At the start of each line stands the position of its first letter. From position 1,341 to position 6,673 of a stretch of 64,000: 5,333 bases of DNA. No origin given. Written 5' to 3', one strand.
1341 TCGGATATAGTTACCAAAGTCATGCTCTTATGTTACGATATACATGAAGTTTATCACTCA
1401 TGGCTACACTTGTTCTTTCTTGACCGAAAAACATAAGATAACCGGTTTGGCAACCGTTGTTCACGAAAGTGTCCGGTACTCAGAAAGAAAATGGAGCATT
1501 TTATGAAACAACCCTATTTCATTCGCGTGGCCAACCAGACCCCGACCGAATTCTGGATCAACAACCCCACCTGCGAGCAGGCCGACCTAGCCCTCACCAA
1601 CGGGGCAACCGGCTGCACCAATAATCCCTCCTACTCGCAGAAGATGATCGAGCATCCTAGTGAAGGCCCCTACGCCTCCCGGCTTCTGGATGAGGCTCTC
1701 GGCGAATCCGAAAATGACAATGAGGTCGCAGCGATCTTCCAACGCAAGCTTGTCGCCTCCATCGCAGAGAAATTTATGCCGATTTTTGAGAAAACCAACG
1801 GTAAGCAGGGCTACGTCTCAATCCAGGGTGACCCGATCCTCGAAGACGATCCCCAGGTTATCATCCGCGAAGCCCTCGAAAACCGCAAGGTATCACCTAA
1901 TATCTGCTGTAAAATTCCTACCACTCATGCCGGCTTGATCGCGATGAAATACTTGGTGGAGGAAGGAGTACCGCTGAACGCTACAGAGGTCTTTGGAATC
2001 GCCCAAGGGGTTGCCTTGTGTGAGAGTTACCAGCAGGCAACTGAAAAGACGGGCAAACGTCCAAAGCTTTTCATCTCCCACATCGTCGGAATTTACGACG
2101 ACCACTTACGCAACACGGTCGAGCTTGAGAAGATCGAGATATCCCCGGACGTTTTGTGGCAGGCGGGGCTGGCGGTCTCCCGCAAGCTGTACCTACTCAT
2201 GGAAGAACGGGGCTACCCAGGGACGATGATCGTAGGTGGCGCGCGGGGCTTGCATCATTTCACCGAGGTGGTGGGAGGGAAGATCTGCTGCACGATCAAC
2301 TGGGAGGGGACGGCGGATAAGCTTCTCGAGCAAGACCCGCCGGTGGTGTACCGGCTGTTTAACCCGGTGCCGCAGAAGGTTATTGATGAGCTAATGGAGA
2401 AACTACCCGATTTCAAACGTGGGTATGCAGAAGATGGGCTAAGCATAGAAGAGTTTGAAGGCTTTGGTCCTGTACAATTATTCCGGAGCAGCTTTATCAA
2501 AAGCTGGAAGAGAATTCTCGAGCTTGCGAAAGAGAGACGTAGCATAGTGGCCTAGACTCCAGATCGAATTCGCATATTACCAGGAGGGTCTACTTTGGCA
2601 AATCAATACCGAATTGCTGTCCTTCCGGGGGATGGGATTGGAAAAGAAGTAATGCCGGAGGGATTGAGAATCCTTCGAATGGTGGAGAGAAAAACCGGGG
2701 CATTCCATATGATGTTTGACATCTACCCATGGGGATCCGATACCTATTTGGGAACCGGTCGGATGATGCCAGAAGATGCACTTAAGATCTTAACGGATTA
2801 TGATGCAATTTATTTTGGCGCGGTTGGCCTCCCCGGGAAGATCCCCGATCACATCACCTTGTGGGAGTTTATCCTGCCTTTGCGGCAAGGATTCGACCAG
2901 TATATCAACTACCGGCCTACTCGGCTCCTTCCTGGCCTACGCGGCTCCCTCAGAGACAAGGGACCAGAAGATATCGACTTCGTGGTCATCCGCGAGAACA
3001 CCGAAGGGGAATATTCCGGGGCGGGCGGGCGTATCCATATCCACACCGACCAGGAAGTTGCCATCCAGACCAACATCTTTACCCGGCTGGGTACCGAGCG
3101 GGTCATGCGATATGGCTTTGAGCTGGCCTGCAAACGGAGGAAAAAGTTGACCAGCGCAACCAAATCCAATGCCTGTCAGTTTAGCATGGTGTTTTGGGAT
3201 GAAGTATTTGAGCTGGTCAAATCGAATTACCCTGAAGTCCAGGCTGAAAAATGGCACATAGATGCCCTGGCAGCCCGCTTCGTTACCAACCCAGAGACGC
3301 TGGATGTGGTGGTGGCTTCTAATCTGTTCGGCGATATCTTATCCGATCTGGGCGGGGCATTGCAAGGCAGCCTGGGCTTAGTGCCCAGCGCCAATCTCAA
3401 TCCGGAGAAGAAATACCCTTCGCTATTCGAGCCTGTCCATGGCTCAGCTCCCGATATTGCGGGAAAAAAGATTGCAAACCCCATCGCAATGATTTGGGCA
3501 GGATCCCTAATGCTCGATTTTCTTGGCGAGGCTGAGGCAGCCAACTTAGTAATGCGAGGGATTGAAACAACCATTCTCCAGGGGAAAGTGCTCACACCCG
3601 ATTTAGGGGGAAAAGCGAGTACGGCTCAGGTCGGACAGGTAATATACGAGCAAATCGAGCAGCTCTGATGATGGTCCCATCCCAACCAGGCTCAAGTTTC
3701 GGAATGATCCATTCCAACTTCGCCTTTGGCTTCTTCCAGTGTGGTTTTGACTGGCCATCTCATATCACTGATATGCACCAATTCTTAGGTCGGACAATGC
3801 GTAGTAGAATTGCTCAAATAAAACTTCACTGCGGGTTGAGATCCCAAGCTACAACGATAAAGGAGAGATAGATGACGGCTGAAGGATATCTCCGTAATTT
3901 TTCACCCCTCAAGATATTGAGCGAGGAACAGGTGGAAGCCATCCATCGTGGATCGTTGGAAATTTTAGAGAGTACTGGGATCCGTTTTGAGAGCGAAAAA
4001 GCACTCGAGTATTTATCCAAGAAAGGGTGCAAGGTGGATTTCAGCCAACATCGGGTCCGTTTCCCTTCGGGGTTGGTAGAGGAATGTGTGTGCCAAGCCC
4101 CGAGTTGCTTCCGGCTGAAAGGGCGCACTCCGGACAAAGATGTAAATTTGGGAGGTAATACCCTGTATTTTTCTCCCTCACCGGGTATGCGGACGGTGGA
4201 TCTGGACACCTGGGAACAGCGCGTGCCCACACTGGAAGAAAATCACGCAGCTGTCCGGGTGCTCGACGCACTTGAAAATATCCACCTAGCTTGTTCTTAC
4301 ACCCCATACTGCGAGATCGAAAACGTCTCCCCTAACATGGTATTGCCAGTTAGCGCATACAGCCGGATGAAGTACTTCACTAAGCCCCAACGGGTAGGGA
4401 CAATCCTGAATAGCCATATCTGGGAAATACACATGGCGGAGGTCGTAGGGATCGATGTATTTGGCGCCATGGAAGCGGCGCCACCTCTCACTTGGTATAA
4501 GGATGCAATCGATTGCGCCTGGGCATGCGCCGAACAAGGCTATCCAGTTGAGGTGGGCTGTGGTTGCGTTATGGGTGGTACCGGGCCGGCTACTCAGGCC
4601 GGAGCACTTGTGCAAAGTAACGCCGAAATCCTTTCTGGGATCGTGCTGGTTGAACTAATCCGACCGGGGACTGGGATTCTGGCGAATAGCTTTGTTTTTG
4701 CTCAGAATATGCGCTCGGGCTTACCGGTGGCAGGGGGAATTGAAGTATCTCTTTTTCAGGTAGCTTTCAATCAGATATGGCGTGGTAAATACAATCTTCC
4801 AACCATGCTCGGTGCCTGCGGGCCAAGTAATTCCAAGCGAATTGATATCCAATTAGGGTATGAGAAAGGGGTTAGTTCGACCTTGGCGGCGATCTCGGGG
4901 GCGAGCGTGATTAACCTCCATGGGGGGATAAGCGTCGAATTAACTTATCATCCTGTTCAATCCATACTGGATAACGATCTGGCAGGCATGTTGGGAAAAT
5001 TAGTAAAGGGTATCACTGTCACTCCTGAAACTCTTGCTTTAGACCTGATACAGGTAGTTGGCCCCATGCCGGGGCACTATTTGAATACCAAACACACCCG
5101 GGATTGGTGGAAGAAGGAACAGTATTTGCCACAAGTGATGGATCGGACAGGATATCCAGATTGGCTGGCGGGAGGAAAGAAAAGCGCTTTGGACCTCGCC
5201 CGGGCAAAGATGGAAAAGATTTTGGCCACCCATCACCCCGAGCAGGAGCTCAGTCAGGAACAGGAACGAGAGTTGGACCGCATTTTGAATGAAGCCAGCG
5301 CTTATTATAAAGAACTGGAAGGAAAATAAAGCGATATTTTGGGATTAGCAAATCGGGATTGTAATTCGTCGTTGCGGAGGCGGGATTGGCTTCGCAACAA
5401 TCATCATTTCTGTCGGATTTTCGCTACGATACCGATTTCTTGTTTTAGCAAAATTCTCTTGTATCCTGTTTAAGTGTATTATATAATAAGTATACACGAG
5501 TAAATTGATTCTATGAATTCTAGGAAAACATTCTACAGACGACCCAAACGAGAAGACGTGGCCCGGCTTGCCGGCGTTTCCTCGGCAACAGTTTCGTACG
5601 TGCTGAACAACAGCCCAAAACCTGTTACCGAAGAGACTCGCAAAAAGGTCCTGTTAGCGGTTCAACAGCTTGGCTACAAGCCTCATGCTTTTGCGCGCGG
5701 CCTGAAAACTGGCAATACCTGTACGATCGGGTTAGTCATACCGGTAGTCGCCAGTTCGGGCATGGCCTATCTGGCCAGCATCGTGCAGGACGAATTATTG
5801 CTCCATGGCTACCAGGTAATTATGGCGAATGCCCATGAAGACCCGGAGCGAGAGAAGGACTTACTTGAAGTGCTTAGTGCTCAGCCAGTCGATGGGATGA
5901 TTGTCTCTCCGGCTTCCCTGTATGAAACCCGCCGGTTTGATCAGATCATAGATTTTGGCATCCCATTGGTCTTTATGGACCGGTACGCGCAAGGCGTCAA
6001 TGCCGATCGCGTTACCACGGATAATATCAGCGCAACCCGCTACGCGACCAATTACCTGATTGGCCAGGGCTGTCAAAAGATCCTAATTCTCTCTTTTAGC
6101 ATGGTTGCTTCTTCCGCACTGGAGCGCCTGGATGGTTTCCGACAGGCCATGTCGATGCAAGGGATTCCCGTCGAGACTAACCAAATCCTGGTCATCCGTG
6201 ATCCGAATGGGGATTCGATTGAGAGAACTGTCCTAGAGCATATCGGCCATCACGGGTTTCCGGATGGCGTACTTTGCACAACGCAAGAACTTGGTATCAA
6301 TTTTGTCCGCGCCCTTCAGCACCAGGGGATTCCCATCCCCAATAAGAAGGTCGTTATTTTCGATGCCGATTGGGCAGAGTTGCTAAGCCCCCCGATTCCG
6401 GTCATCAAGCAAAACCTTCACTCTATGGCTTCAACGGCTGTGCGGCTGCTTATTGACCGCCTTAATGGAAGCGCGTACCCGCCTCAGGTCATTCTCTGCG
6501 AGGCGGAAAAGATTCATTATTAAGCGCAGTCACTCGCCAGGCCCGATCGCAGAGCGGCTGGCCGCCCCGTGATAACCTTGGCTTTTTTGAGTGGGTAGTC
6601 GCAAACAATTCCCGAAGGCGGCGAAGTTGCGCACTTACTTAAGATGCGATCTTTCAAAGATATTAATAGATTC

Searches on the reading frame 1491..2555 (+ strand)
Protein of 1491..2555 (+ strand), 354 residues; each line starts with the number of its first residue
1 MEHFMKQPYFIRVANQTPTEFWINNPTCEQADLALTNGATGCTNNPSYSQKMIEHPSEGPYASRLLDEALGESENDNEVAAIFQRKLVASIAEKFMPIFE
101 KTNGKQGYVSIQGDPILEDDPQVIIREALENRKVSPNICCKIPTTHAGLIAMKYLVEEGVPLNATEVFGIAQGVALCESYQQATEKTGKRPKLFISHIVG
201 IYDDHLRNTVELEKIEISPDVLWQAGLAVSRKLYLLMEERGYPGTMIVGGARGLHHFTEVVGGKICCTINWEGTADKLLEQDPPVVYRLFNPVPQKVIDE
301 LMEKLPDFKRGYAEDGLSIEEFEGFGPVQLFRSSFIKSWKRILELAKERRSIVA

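Call 30: search_protein_families(library=pfam, proteins=[window:1491-2555:+], max_evalue=0.00001)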
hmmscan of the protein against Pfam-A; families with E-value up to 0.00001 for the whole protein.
window:1491-2555:+ (354 aa): 1 family
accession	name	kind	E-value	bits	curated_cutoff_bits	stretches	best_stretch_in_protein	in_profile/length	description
PF00923.25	TAL_FSA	-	1.2e-23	84.3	27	1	36-269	17-224/285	Transaldolase/Fructose-6-phosphate aldolase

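Call 38: search_solved_structures(query=window:1491-2555:+)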
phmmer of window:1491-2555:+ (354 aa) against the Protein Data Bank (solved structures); distinct sequences matched with E-value up to 0.001: 23.
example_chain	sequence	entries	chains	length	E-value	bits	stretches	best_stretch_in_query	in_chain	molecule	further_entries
7bbw_A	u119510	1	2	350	4.3e-10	42.6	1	30-186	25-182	Transaldolase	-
3clm_A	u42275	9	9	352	8.2e-10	41.7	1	30-186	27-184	Transaldolase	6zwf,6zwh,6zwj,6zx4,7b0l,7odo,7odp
7bbx_A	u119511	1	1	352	8.4e-10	41.7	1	30-186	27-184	Transaldolase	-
7oey_A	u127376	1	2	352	8.5e-10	41.7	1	30-186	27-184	Transaldolase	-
3r5e_A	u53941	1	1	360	4.7e-09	39.2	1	40-180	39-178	Transaldolase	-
9v4c_A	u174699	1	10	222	4.4e-07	32.7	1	111-175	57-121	Fructose-6-phosphate aldolase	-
1l6w_A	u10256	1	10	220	4.8e-06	29.3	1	102-175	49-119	Fructose-6-phosphate aldolase 1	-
4s1f_A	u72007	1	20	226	5.1e-06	29.3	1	102-175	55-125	Fructose-6-phosphate aldolase 1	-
8s7h_A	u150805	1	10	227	5.1e-06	29.2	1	102-175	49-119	Fructose-6-phosphate aldolase 1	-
4rxf_A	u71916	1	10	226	5.1e-06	29.2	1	102-175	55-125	Fructose-6-phosphate aldolase 1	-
7qxf_A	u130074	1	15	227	5.2e-06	29.2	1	102-175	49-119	Fructose-6-phosphate aldolase 1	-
4rxg_A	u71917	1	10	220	6.3e-06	29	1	116-175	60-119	Fructose-6-phosphate aldolase 1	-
4rz4_A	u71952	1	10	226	6.7e-06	28.9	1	116-175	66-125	Fructose-6-phosphate aldolase 1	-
5zol_A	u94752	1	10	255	1.1e-05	28.2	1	117-175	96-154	Fructose-6-phosphate aldolase 1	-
8bc4_A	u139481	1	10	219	1.9e-05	27.4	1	108-209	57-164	Transaldolase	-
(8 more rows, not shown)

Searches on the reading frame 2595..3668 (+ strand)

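Call 30: search_protein_families(library=pfam, proteins=[window:2595-3668:+], max_evalue=0.00001)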
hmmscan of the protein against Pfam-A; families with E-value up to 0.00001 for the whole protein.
window:2595-3668:+ (357 aa): 1 family
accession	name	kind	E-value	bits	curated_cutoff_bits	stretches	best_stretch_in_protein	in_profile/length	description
PF00180.25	Iso_dh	-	1.1e-89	301.6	27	1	7-348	2-346/348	Isocitrate/isopropylmalate dehydrogenase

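Call 72: search_protein_families(library=pfam, proteins=[window:2595-3668:+], max_evalue=1)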
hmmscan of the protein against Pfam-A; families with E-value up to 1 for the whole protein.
window:2595-3668:+ (357 aa): 1 family
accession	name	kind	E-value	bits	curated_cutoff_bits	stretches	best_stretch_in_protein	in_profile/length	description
PF00180.25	Iso_dh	-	1.1e-89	301.6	27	1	7-348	2-346/348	Isocitrate/isopropylmalate dehydrogenase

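Call 73: search_protein_families(library=ncbifam, proteins=[window:2595-3668:+], max_evalue=1e-10)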
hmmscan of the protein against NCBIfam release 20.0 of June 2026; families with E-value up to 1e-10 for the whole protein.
window:2595-3668:+ (357 aa): 16 families
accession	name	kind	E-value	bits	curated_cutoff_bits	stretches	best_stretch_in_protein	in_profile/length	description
TIGR02089.1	TTC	equivalog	6.1e-162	538.5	470.4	1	3-353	2-351/352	tartrate dehydrogenase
NF006048.0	PRK08194.1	equivalog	8.4e-145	482.3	501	1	4-356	3-351/352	tartrate dehydrogenase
NF002898.0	PRK03437.1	equivalog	7.4e-110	367.5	393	1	1-354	1-345/347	3-isopropylmalate dehydrogenase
TIGR02088.1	LEU3_arch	subfamily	2.3e-86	290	409.8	1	7-350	1-323/324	isopropylmalate/isohomocitrate dehydrogenases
NF040626.1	AksF2_Meth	equivalog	7.2e-86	288.5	540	1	5-356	2-332/333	homoisocitrate dehydrogenase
TIGR00169.1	leuB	equivalog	3.9e-78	262.9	353.2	1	6-354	1-349/349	3-isopropylmalate dehydrogenase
NF040619.1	AksF_Meth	equivalog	8.5e-77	258.5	500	1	5-348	2-341/343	homoisocitrate dehydrogenase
NF006529.0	PRK08997.1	equivalog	3.5e-69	233.3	510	1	5-353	4-334/335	isocitrate dehydrogenase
NF006673.0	PRK09222.1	equivalog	1.3e-63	215.6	509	1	2-348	2-330/482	NADP-dependent isocitrate dehydrogenase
NF040855.1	iso_homocit_dh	equivalog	6e-60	203.3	680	1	5-355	2-320/345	isocitrate--homoisocitrate dehydrogenase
TIGR00175.1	mito_nad_idh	equivalog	1.3e-57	195.4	432.4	1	4-352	3-332/334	isocitrate dehydrogenase (NAD(+))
TIGR02924.1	ICDH_alpha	equivalog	2.4e-51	175.3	561.35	1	96-344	84-322/473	isocitrate dehydrogenase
TIGR00183.1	prok_nadp_idh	equivalog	2.7e-37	128.6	567.3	1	6-337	28-393/417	isocitrate dehydrogenase (NADP(+))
NF005036.0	PRK06451.1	equivalog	1.7e-34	119.2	484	1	223-337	276-386/412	NADP-dependent isocitrate dehydrogenase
NF005425.0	PRK07006.1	equivalog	2.9e-32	111.9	490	1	223-336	283-392/416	NADP-dependent isocitrate dehydrogenase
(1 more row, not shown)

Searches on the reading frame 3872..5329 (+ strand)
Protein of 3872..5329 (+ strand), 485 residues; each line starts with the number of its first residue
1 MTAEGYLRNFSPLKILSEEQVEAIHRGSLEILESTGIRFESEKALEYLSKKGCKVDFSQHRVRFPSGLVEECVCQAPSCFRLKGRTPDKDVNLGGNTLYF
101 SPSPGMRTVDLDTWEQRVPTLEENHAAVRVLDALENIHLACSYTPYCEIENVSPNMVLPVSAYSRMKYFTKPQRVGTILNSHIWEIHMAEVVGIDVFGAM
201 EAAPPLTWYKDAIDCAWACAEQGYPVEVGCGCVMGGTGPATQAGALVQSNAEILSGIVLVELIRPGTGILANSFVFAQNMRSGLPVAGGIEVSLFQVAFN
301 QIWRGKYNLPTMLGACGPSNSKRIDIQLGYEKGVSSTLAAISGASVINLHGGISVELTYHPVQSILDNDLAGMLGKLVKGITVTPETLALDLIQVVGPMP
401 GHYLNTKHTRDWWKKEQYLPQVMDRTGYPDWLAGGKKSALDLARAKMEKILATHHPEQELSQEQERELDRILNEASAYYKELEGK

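Call 30: search_protein_families(library=pfam, proteins=[window:3872-5329:+], max_evalue=0.00001)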
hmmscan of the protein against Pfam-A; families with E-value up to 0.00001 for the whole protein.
window:3872-5329:+ (485 aa): 1 family
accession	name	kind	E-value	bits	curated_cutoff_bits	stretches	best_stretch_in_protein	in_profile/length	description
PF06253.16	MTTB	-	9.5e-78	261.8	25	1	7-469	25-489/500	Trimethylamine methyltransferase (MTTB)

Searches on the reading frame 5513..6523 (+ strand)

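Call 30: search_protein_families(library=pfam, proteins=[window:5513-6523:+], max_evalue=0.00001)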
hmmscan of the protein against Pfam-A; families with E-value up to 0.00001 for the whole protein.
window:5513-6523:+ (336 aa): 4 families
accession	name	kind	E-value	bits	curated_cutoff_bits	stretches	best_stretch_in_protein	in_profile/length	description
PF13377.12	Peripla_BP_3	-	1.1e-21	78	26.5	1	180-329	2-157/167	Periplasmic binding protein-like domain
PF00356.27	LacI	-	1.2e-16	60.6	27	1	15-57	4-45/46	Bacterial regulatory proteins, lacI family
PF00532.27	Peripla_BP_1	-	6e-15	55.9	22.2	1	71-278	3-212/281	Periplasmic binding proteins and sugar binding domain of LacI family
PF13407.12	Peripla_BP_4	-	2.7e-14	53.8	35.1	1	74-286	3-219/258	Periplasmic binding protein domain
